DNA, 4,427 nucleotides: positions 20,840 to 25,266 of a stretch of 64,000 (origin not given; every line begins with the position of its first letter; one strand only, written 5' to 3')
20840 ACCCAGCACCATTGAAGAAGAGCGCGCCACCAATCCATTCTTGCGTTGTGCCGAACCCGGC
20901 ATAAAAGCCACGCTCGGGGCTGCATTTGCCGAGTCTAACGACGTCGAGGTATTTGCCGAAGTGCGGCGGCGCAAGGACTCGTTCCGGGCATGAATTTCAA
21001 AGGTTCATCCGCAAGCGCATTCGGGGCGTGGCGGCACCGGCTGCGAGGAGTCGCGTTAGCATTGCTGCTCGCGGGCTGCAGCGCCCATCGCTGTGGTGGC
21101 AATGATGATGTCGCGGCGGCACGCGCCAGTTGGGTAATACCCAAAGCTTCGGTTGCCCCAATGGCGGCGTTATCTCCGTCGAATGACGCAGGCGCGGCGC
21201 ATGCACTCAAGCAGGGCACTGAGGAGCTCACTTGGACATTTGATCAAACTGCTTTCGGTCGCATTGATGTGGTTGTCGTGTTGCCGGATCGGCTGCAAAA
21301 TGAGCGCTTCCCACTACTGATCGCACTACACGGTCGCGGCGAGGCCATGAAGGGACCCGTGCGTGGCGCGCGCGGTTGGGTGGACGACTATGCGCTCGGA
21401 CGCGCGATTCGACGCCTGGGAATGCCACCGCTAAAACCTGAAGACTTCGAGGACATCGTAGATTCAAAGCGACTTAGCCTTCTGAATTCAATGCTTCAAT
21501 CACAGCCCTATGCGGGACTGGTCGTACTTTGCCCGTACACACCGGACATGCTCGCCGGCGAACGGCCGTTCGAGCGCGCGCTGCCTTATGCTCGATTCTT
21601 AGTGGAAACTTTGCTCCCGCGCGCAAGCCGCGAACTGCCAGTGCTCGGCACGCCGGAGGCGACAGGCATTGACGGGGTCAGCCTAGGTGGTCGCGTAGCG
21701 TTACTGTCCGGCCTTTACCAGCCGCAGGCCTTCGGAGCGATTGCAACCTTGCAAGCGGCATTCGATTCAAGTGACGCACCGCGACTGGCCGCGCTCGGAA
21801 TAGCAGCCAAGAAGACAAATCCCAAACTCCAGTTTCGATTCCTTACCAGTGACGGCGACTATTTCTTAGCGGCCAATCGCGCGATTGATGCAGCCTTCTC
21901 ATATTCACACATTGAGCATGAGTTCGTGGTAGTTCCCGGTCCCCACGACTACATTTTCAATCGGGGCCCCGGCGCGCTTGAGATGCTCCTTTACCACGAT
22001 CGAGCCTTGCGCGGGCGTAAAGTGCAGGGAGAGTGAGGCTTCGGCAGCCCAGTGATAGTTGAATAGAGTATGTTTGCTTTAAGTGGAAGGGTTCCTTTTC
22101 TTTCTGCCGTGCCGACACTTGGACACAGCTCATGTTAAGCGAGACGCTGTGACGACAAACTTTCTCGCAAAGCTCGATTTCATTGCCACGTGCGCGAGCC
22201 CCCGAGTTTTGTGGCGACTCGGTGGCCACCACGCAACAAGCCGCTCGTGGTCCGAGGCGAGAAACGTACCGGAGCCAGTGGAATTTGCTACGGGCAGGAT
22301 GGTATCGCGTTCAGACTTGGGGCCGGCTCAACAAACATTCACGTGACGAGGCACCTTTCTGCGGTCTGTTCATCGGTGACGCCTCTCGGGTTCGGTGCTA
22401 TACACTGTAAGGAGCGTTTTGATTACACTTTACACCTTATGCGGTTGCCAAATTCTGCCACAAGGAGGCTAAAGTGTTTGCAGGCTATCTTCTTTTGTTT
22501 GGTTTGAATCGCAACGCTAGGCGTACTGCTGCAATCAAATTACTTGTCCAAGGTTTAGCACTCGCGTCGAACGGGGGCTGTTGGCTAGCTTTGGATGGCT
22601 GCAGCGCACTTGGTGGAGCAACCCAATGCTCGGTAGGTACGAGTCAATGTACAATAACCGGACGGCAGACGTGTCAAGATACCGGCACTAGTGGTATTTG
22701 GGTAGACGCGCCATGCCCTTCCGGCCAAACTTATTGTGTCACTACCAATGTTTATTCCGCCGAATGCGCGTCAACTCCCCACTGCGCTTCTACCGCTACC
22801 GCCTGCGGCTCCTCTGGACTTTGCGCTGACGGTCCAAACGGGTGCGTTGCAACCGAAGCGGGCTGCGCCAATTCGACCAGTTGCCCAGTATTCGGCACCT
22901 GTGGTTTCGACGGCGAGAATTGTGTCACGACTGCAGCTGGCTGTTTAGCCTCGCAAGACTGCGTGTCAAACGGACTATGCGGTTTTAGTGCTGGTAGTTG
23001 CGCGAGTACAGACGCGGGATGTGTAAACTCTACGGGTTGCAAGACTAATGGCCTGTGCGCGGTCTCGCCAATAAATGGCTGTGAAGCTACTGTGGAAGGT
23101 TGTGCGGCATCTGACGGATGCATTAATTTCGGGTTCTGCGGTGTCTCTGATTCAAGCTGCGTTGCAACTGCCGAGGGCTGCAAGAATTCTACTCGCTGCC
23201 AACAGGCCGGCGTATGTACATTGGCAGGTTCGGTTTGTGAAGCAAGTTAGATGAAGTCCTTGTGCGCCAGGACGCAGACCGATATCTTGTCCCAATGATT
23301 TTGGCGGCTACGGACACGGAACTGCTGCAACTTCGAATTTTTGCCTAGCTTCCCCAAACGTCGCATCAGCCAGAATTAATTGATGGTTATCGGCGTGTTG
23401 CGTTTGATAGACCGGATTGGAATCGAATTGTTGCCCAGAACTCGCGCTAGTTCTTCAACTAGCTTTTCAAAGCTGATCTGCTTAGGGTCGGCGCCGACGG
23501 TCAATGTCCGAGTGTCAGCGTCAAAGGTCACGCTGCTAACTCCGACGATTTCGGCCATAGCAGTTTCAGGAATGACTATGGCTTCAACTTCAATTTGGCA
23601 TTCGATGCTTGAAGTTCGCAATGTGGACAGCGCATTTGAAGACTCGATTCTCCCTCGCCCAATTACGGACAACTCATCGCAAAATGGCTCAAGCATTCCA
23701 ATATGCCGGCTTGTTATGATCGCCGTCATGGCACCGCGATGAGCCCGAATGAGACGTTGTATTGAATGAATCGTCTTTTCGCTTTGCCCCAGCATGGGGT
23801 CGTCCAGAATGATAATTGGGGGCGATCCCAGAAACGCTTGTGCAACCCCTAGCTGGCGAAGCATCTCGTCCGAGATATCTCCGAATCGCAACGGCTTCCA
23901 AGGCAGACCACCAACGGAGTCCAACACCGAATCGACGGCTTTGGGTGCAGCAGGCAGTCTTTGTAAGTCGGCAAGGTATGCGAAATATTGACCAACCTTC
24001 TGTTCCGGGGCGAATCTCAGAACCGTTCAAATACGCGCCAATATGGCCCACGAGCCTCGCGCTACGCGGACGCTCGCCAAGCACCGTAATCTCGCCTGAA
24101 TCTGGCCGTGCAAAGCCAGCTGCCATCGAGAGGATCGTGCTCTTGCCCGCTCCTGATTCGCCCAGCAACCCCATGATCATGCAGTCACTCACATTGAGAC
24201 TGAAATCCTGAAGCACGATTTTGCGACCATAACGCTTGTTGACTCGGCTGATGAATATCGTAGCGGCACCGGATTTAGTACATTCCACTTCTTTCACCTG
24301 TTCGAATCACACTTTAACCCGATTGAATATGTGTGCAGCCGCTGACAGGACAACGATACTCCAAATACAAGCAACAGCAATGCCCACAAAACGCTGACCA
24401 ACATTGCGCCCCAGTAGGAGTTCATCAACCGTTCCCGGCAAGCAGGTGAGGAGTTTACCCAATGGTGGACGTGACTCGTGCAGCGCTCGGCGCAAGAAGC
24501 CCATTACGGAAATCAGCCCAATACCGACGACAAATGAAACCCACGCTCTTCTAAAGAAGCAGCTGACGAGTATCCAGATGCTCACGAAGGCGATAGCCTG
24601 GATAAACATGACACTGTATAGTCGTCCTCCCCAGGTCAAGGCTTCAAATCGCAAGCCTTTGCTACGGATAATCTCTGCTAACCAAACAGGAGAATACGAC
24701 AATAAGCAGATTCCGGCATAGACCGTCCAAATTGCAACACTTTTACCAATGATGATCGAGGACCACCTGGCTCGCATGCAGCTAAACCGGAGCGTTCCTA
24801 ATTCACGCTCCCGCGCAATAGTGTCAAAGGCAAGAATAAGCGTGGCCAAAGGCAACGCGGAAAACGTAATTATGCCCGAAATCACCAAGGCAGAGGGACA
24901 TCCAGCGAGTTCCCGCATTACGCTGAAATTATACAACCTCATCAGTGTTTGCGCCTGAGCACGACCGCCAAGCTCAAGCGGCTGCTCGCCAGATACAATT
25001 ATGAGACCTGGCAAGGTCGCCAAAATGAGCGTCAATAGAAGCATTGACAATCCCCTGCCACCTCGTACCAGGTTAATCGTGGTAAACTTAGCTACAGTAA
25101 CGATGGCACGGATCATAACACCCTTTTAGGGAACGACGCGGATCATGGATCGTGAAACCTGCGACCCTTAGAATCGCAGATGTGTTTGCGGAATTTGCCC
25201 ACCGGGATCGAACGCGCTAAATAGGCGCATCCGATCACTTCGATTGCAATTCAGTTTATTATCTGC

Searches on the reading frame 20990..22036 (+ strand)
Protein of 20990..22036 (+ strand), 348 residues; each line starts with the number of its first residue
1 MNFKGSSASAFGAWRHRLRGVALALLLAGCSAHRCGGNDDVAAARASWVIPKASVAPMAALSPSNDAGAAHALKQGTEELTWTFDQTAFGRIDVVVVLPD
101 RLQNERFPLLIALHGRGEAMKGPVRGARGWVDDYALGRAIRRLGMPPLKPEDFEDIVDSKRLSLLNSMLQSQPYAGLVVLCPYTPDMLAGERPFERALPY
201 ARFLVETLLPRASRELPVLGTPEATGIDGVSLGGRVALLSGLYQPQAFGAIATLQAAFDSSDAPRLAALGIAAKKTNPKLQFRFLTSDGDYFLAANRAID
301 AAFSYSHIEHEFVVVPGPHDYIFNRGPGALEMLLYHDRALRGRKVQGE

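Call 72: search_protein_families(library=pfam, proteins=[window:20990-22036:+], max_evalue=0.00001)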
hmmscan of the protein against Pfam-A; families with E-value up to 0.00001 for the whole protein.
window:20990-22036:+ (348 aa): 1 family
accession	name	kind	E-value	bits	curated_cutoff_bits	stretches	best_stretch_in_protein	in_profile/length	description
PF00756.26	Esterase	-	4e-08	33.8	22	0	199-261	93-153/251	Putative esterase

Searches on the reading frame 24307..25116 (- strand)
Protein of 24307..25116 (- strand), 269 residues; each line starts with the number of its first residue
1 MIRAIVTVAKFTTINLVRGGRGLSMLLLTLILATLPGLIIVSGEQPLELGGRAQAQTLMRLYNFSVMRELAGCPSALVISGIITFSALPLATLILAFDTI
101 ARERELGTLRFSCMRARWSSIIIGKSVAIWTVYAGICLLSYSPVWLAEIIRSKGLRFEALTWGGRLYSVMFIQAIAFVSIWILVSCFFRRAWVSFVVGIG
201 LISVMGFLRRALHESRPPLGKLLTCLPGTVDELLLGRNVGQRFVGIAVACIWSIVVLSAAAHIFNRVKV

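Call 72: search_protein_families(library=pfam, proteins=[window:24307-25116:-], max_evalue=0.00001)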
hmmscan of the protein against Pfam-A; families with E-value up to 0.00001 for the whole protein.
window:24307-25116:- (269 aa): 1 family
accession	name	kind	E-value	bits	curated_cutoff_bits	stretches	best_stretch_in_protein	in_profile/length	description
PF12679.13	ABC2_membrane_2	-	3.7e-08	33.4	27.2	1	16-212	11-202/283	ABC-2 family transporter protein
